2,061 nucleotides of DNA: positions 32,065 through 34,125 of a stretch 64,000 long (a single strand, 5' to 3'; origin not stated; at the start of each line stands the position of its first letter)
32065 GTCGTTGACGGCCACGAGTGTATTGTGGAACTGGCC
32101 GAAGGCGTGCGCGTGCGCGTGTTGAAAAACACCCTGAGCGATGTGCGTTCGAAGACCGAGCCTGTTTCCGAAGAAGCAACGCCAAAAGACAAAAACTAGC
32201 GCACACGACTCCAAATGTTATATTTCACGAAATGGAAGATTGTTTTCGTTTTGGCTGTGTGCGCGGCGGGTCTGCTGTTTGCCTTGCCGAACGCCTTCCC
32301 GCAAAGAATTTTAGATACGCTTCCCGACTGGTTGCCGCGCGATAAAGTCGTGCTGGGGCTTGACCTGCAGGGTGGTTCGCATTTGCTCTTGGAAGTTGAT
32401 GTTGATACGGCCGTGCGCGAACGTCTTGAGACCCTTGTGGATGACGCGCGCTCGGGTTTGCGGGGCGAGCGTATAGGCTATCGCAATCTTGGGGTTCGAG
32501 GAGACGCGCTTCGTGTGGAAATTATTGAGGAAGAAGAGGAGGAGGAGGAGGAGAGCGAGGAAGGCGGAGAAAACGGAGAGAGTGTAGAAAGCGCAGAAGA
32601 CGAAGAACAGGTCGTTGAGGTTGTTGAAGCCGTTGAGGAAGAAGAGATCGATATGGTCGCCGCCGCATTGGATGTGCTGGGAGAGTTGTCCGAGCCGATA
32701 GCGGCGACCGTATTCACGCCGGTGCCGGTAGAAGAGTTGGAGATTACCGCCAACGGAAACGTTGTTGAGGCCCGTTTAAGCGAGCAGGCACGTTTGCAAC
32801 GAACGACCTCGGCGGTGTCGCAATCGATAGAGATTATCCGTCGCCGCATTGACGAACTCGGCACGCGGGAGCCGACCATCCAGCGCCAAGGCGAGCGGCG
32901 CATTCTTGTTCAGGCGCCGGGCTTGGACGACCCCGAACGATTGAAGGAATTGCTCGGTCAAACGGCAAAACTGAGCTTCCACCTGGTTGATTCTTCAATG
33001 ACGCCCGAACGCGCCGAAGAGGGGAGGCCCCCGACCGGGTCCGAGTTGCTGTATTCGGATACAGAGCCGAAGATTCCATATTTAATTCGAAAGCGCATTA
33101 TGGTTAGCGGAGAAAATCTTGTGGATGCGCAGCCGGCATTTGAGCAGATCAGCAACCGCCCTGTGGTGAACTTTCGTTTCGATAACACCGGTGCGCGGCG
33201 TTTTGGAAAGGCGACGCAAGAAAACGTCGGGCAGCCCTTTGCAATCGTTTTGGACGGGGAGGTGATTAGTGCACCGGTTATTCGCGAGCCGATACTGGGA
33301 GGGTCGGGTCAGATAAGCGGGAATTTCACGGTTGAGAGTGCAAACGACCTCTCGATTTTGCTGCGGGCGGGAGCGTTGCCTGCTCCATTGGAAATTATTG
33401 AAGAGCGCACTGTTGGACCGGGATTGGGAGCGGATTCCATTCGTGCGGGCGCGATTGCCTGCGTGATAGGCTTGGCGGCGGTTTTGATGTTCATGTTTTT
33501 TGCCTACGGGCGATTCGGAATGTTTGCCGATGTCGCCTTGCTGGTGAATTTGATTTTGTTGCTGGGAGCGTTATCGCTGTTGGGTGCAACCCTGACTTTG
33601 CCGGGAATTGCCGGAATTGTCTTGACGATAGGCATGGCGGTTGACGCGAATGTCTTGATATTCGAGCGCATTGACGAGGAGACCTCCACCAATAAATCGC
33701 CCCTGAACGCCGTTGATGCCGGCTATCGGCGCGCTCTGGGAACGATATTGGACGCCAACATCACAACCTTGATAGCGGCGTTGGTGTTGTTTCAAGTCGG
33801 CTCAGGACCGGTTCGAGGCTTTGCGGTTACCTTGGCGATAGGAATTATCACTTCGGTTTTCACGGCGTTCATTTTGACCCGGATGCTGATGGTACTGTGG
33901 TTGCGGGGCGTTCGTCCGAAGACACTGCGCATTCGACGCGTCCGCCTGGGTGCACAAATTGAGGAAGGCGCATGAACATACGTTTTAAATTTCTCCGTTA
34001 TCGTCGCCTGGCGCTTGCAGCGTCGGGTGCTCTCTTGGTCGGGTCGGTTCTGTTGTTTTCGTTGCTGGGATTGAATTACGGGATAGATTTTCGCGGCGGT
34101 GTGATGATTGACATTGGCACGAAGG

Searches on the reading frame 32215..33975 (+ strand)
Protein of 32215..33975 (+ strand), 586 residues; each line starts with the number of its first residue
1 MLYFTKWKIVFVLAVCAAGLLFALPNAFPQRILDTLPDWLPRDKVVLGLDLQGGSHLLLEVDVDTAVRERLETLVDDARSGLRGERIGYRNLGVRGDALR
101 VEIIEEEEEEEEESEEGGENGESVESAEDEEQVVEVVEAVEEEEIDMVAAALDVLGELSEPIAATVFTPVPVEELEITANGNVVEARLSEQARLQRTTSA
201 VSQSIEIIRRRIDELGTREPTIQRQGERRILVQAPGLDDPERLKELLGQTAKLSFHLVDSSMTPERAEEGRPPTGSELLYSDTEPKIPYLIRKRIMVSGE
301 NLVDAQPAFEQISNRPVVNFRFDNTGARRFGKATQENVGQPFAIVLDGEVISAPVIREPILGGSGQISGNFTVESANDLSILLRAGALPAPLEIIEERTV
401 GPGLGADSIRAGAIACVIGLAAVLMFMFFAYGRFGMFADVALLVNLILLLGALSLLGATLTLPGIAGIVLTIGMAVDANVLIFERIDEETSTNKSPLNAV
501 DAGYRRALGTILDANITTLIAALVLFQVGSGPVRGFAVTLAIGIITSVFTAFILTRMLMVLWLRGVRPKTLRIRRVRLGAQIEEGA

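Call 18: search_protein_families(library=pfam, proteins=[window:32215-33975:+])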
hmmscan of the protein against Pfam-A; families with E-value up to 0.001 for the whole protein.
window:32215-33975:+ (586 aa): 6 families
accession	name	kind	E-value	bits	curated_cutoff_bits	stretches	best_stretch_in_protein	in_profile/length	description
PF22599.2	SecDF_P1_head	-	1.6e-43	147.7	27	1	277-390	2-114/114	SecDF, P1 head subdomain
PF21760.3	SecD_1st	-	8.5e-28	96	27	1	201-259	1-59/60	Protein translocase subunit SecDF, P1 domain, N-terminal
PF02355.23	SecD_SecF_C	-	7.9e-20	71.5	20.5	1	392-561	13-185/189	Protein export membrane protein SecD/SecF, C-terminal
PF00873.25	ACR_tran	-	1e-06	27.2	28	1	419-568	342-495/1021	AcrB/AcrD/AcrF family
PF03176.21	MMPL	-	0.00011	21.7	20.5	1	444-562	185-302/333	MMPL family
PF07549.19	Sec_GG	-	0.00038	20.3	20.3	1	46-62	9-25/28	SecD/SecF GG Motif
